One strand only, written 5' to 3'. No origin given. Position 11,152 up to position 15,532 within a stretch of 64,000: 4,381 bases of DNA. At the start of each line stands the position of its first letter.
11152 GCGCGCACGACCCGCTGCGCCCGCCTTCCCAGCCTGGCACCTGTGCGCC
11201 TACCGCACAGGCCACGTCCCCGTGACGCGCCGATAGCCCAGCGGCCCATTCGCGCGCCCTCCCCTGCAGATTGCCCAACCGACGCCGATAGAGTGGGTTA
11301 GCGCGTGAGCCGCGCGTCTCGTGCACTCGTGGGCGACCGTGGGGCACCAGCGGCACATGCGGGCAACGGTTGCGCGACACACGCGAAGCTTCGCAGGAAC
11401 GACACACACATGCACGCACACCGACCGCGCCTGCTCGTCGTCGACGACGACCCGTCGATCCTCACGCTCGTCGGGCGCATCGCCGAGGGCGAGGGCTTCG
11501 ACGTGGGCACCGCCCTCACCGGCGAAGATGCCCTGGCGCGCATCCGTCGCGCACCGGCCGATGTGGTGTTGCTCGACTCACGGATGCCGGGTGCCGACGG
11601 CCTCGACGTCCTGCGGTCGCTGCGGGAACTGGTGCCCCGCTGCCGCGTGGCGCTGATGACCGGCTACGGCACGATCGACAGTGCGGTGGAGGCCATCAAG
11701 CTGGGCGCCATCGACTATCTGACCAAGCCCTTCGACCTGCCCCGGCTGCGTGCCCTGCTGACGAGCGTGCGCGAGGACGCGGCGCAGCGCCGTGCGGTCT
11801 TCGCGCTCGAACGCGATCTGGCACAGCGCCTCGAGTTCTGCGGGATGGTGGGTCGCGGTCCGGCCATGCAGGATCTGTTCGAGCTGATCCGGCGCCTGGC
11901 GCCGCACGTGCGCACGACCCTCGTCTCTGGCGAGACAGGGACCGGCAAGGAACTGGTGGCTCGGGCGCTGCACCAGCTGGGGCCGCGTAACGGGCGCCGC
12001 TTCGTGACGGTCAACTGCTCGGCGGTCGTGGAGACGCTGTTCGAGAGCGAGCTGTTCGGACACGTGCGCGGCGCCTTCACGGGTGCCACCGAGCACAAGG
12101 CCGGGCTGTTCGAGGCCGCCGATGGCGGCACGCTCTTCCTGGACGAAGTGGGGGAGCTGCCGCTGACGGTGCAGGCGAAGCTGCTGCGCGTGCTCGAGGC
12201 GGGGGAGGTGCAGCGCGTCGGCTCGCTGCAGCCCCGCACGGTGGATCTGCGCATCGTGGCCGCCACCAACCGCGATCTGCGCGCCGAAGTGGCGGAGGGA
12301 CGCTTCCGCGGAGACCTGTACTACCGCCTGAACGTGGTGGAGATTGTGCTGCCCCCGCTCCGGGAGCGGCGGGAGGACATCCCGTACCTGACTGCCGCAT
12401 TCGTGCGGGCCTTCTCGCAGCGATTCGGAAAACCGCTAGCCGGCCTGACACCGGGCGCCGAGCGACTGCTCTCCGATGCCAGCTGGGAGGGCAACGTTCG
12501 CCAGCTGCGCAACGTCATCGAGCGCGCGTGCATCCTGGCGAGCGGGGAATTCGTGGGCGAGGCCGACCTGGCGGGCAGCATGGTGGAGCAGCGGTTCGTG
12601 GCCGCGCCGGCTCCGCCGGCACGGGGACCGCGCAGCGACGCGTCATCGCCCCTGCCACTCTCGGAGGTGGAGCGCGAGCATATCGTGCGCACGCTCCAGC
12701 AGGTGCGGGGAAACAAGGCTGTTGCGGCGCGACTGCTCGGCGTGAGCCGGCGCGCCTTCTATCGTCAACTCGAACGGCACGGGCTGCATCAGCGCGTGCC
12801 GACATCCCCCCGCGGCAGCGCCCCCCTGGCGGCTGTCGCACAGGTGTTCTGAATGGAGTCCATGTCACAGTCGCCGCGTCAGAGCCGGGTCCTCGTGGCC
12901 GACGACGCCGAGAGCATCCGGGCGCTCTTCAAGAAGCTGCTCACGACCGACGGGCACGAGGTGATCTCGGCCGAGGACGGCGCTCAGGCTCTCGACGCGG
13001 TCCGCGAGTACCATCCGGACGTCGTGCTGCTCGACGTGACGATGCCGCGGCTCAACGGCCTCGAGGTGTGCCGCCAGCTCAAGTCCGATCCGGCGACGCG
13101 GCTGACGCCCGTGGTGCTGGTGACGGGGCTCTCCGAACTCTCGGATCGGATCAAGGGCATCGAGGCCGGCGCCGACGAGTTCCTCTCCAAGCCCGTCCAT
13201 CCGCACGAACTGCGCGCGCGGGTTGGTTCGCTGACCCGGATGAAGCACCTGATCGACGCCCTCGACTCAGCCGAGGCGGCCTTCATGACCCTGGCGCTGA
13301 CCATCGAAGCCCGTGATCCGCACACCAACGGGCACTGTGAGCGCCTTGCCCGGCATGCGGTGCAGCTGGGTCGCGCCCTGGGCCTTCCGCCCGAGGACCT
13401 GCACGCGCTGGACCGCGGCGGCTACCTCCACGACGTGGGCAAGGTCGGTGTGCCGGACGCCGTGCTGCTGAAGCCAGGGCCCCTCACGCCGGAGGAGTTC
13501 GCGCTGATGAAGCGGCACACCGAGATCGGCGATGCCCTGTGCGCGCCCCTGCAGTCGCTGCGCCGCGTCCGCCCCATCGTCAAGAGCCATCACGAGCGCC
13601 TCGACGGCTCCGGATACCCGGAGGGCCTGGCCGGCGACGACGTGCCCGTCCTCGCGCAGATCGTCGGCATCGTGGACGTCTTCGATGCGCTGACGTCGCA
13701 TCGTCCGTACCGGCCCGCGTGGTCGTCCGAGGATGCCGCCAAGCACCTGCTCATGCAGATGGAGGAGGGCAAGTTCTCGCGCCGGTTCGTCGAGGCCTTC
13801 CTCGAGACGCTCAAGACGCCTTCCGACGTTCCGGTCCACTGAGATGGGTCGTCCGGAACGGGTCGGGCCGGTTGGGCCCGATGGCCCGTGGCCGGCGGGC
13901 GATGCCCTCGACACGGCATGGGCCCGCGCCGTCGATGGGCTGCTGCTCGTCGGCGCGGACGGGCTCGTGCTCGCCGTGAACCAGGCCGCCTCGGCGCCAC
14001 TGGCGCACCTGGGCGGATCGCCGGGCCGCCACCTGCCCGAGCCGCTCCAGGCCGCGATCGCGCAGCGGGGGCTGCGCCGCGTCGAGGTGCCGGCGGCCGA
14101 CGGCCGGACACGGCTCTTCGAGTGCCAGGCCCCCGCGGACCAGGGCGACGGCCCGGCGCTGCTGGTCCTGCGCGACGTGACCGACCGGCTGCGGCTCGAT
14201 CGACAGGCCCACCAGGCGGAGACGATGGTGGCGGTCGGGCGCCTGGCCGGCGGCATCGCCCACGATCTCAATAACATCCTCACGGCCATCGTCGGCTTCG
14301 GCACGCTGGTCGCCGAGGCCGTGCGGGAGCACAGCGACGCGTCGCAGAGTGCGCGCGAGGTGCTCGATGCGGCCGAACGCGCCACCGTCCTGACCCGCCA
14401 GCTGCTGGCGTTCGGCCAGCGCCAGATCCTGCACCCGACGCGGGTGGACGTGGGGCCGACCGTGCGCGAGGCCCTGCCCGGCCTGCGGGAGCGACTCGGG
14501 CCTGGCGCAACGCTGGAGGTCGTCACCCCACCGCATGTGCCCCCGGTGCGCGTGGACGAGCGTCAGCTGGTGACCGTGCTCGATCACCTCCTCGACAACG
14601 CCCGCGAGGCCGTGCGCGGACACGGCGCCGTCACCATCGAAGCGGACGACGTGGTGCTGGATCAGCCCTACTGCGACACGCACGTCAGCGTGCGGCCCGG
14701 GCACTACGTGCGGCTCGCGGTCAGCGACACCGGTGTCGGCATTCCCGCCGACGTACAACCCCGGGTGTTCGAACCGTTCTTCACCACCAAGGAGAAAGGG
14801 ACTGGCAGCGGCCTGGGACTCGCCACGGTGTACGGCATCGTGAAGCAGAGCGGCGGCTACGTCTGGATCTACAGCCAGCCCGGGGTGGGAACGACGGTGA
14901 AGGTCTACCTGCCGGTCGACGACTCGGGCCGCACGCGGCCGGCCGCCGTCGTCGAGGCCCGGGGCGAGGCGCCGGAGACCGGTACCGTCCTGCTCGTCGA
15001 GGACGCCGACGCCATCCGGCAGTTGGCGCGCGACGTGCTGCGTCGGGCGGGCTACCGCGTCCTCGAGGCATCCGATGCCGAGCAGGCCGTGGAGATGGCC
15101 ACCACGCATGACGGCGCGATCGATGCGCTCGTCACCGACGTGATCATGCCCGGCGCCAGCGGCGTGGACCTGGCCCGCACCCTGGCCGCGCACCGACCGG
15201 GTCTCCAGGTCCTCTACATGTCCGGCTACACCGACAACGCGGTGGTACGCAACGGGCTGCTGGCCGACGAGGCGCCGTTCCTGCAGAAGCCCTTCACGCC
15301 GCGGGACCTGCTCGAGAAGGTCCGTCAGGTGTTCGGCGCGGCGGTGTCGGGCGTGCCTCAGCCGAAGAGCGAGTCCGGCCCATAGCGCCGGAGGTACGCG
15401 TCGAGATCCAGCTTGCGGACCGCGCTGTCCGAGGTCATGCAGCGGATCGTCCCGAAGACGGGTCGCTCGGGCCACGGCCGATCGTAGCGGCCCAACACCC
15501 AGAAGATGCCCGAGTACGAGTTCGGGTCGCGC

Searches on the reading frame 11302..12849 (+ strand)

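Call 42: search_protein_families(library=pfam, proteins=[window:11302-12849:+], max_evalue=0.001)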
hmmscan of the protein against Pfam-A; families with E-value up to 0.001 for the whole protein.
window:11302-12849:+ (516 aa): 12 families
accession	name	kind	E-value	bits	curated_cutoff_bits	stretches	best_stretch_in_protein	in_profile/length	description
PF00158.32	Sigma54_activat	-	3.6e-68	229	20.2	1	183-348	2-167/168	Sigma-54 interaction domain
PF00072.30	Response_reg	-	4.5e-28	98.1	30.2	1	45-153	2-110/111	Response regulator receiver domain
PF25601.1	AAA_lid_14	-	4.3e-22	78.2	27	1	354-431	1-78/87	AAA+ ATPase lid domain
PF14532.12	Sigma54_activ_2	-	5.5e-17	62.7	25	1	183-353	1-138/138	Sigma-54 interaction domain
PF02954.25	HTH_8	-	4.2e-11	42.8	22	1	453-492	2-41/42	Bacterial regulatory protein, Fis family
PF07728.20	AAA_5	-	5.7e-08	33.3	22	1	207-324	3-123/139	AAA domain (dynein-related subfamily)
PF07724.20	AAA_2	-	1.3e-06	29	27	1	205-326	5-127/166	AAA domain (Cdc48 subfamily)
PF00004.35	AAA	-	6.6e-06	27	21.2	1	207-326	2-114/131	ATPase family associated with various cellular activities (AAA)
PF13191.12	AAA_16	-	3.4e-05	24.9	32.6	1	183-258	3-85/167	AAA ATPase domain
PF13384.12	HTH_23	-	0.00016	21.8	24.6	1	453-492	2-40/50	Homeodomain-like domain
PF01078.27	Mg_chelatase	-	0.00035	20.5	20.3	0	207-304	26-136/207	Magnesium chelatase, subunit ChlI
PF13551.12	HTH_29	-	0.00069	20.1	28.1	0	467-495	10-41/64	Winged helix-turn helix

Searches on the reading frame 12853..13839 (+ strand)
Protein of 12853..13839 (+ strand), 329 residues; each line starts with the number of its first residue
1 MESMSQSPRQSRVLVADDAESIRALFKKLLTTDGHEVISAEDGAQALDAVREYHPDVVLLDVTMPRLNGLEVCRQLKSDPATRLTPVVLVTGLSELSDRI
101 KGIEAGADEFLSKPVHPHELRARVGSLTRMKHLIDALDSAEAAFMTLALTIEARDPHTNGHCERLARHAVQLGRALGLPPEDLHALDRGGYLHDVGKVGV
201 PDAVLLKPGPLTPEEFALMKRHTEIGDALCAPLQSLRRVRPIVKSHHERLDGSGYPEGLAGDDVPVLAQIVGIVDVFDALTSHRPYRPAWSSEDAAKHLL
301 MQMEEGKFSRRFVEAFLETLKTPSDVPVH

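Call 42: search_protein_families(library=pfam, proteins=[window:12853-13839:+], max_evalue=0.001)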
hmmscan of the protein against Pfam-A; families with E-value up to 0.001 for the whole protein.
window:12853-13839:+ (329 aa): 3 families
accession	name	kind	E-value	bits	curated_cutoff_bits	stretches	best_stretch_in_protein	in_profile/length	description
PF13487.12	HD_5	-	1.2e-34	119.9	27.2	1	150-302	6-161/170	HD domain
PF00072.30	Response_reg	-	1.1e-29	103.2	30.2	1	13-124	1-110/111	Response regulator receiver domain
PF01966.28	HD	-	6.4e-16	59.1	22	1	160-279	3-115/116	HD domain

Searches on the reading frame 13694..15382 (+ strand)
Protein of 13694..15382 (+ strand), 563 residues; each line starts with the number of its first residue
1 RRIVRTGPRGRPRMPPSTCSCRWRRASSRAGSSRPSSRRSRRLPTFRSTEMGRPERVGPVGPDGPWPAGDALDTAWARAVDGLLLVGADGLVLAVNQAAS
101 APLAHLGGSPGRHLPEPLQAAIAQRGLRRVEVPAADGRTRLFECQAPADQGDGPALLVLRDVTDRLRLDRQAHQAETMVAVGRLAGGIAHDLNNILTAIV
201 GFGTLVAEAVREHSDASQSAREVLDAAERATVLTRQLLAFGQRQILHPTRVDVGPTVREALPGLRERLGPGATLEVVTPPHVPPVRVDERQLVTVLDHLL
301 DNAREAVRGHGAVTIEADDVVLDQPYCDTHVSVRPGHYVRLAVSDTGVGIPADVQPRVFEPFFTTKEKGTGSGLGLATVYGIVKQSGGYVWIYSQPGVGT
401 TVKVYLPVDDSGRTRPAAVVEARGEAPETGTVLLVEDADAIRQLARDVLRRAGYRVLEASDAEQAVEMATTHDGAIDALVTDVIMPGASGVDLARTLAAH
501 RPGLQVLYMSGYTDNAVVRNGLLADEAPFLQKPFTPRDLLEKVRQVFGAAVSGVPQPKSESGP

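Call 42: search_protein_families(library=pfam, proteins=[window:13694-15382:+], max_evalue=0.001)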
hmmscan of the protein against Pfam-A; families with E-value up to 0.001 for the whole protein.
window:13694-15382:+ (563 aa): 3 families
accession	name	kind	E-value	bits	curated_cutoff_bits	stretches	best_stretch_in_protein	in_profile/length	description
PF02518.31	HATPase_c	-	4.2e-24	85.6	26.4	1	288-409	2-110/111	Histidine kinase-, DNA gyrase B-, and HSP90-like ATPase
PF00072.30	Response_reg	-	1.2e-21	77.3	30.2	1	432-544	1-111/111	Response regulator receiver domain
PF00512.31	HisKA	-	3.5e-06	27.4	26.9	1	182-242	3-62/66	His Kinase A (phospho-acceptor) domain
